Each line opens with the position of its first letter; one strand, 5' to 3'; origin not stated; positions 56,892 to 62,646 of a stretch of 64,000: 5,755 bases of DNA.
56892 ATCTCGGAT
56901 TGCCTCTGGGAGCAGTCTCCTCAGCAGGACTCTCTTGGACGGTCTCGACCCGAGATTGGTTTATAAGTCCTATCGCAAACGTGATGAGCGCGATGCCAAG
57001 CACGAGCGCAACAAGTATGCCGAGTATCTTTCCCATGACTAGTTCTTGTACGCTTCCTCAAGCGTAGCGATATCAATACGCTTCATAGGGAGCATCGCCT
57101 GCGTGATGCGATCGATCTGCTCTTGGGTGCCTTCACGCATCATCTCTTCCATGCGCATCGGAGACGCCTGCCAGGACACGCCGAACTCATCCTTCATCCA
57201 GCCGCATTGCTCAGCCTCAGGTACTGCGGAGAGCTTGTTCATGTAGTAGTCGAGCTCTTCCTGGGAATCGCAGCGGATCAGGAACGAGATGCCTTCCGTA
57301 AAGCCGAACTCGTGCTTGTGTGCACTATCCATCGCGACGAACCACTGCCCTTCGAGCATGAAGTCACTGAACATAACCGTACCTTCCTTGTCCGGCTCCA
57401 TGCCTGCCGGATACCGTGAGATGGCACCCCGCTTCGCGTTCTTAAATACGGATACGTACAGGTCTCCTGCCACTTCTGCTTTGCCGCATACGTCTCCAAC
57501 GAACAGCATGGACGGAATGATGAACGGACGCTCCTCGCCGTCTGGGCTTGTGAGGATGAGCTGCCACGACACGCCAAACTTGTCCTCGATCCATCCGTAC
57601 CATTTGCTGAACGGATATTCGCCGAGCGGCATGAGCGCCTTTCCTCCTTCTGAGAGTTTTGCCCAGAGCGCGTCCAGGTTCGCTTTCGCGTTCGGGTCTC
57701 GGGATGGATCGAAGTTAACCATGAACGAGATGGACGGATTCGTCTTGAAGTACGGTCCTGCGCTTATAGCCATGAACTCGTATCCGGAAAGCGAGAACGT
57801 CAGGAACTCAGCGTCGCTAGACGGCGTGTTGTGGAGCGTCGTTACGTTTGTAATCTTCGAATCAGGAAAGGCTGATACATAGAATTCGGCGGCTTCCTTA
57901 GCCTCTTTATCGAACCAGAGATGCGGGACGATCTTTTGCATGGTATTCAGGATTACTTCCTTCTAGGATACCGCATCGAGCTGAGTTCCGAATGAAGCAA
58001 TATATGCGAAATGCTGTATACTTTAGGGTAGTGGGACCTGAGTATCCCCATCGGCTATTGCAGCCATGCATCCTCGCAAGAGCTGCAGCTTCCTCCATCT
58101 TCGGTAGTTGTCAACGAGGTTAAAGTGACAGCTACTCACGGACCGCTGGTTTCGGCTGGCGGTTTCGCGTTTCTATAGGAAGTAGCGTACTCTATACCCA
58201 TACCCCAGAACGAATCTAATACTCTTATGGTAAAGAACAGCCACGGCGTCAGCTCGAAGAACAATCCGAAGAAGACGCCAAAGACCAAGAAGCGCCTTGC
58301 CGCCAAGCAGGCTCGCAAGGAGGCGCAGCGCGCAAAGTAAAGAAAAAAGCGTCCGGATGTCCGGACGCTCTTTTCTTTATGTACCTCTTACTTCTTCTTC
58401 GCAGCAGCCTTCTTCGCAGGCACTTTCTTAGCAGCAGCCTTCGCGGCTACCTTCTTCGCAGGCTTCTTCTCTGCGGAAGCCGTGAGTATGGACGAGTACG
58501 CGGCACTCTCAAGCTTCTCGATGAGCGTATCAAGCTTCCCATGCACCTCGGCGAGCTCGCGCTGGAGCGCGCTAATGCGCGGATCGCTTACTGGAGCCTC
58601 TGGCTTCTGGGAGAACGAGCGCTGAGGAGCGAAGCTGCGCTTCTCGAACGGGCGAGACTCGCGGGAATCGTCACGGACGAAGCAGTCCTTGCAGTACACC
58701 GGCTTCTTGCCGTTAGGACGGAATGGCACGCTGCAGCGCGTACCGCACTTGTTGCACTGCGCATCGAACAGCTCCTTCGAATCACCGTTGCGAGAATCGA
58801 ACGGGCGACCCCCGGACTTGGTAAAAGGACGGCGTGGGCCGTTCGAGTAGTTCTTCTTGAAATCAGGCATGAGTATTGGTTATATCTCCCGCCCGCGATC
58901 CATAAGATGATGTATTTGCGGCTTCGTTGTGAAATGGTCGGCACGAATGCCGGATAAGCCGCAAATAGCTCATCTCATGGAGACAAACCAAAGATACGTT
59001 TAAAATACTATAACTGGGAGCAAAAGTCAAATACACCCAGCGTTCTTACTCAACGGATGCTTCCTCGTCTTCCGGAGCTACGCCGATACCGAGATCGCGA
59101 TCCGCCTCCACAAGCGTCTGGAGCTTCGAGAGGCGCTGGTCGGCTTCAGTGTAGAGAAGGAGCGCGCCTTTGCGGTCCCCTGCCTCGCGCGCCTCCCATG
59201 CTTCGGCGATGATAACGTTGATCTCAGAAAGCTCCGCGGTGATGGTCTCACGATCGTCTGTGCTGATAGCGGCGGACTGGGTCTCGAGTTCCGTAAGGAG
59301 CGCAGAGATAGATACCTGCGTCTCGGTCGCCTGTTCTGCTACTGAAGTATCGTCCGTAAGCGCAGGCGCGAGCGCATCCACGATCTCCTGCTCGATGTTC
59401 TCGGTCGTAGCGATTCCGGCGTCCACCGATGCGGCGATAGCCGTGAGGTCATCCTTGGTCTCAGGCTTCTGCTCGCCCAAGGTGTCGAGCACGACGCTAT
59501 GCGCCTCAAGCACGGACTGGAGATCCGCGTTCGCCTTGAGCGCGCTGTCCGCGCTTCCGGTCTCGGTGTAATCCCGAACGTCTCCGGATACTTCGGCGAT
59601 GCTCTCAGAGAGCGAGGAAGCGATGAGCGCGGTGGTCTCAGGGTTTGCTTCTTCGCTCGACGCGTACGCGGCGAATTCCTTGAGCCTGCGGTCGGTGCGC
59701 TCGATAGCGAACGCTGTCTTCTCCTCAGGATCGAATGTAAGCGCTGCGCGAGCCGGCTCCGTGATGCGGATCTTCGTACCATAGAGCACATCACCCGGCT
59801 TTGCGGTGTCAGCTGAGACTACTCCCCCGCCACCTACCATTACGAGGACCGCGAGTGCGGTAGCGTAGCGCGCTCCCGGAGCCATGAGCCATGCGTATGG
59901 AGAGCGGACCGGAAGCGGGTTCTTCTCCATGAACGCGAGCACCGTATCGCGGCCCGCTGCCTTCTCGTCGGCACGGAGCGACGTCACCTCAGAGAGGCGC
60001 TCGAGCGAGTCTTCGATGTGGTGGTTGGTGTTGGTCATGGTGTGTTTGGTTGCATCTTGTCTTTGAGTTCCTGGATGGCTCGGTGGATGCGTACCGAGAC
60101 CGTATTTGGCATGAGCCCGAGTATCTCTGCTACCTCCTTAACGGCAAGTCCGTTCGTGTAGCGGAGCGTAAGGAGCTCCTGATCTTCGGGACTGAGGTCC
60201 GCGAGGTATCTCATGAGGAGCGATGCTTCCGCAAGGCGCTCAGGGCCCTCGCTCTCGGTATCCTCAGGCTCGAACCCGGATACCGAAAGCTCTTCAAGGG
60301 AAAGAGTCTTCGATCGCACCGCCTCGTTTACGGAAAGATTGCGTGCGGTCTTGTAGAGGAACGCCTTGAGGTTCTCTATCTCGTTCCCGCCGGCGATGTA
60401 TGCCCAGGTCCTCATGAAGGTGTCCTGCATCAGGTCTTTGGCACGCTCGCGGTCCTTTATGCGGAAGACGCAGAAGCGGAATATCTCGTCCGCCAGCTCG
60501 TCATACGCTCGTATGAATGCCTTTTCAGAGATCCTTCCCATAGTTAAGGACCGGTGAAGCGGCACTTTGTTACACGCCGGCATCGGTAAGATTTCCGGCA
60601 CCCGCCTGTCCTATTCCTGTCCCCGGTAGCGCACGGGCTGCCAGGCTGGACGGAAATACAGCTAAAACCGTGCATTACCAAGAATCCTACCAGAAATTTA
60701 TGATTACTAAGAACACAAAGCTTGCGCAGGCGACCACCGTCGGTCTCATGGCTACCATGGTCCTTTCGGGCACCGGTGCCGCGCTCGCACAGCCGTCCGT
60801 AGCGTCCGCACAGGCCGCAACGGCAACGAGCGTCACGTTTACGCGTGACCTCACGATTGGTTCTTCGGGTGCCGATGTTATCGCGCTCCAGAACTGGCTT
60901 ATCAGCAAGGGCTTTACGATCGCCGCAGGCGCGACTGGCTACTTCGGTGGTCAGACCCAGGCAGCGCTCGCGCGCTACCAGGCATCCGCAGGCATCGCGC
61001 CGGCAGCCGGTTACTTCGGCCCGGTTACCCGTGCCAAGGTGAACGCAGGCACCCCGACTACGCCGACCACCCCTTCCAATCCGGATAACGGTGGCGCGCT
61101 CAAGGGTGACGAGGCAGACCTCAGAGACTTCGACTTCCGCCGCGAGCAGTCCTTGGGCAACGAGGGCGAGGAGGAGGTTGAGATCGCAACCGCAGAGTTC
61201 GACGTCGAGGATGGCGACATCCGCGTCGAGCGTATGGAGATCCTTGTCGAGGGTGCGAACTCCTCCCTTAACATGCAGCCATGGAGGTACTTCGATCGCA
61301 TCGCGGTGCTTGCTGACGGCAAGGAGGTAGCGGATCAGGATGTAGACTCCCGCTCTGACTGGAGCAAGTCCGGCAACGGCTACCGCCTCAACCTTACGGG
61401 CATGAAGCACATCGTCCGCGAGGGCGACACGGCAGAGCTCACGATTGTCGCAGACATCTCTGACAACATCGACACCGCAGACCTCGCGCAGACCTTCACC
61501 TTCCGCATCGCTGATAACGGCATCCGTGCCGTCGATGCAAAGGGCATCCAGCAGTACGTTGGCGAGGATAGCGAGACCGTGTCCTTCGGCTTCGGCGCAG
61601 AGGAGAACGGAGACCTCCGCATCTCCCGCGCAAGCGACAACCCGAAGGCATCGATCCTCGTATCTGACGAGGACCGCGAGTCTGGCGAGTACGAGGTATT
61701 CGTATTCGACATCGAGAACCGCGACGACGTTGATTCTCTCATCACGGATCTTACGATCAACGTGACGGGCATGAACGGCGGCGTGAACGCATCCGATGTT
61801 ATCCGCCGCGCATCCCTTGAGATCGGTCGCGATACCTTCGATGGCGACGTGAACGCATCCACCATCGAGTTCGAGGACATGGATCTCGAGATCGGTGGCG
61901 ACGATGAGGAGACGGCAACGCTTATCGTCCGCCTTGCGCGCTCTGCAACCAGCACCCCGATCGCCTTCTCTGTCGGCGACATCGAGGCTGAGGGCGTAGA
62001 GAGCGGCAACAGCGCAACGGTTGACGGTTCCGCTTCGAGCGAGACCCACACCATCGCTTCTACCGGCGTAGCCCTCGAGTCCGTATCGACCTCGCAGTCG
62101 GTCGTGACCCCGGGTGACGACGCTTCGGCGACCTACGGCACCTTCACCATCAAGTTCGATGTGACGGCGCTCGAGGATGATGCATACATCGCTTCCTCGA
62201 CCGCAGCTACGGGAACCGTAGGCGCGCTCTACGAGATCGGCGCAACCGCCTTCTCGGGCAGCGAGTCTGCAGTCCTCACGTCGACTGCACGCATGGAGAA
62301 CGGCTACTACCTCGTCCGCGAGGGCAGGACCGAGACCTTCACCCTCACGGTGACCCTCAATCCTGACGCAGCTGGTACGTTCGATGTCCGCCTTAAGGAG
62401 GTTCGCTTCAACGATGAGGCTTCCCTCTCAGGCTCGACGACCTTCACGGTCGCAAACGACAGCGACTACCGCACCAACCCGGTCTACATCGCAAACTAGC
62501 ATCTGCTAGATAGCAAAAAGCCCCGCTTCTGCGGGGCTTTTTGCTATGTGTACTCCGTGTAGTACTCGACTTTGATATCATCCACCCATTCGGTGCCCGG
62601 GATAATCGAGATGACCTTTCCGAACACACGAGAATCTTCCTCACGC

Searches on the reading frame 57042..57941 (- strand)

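Call 78: search_protein_families(library=pfam, proteins=[window:57042-57941:-], max_evalue=0.001)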
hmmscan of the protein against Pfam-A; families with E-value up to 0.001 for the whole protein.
window:57042-57941:- (300 aa): 1 family
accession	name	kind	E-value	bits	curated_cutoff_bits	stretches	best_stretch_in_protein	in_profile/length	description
PF06983.19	3-dmu-9_3-mt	-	6.8e-66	220.5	24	2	2-129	1-116/116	3-demethylubiquinone-9 3-methyltransferase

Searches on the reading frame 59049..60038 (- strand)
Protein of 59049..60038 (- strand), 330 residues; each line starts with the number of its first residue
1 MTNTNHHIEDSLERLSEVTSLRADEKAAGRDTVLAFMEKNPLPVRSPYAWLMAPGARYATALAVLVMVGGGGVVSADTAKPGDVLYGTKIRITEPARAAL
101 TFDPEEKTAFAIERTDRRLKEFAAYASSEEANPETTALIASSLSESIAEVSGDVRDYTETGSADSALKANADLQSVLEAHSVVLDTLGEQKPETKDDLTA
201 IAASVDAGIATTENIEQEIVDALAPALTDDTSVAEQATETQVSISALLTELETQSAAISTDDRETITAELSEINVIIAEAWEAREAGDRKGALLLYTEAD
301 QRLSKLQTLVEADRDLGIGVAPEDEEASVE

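Call 35: search_protein_families(library=pfam, proteins=[window:59049-60038:-], max_evalue=0.001)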
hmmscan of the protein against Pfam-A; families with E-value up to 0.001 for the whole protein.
window:59049-60038:- (330 aa): 1 family
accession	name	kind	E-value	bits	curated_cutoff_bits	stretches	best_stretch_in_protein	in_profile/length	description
PF18915.5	DUF5667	-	0.00031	21.6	27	0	80-188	3-93/99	Domain of unknown function (DUF5667)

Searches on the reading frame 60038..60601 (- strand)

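Call 35: search_protein_families(library=pfam, proteins=[window:60038-60601:-], max_evalue=0.001)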
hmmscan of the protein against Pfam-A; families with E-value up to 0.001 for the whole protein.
window:60038-60601:- (188 aa): 4 families
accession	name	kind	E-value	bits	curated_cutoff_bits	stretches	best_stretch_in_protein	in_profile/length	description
PF08281.18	Sigma70_r4_2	-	2.7e-12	46.6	25.7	1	128-179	3-54/54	Sigma-70, region 4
PF04545.22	Sigma70_r4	-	1.6e-09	37.5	24.1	1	133-180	2-49/50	Sigma-70, region 4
PF04542.20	Sigma70_r2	-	1.9e-07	31.2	24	1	33-94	2-65/71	Sigma-70 region 2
PF07638.17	Sigma70_ECF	-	2e-05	25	21.1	1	120-181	120-181/185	ECF sigma factor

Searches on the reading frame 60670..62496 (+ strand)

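Call 35: search_protein_families(library=pfam, proteins=[window:60670-62496:+], max_evalue=0.001)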
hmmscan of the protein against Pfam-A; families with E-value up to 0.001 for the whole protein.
window:60670-62496:+ (609 aa): 1 family
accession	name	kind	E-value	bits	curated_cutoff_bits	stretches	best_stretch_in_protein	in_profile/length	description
PF01471.23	PG_binding_1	-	3.3e-10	40.4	23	1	66-123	1-56/57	Putative peptidoglycan binding domain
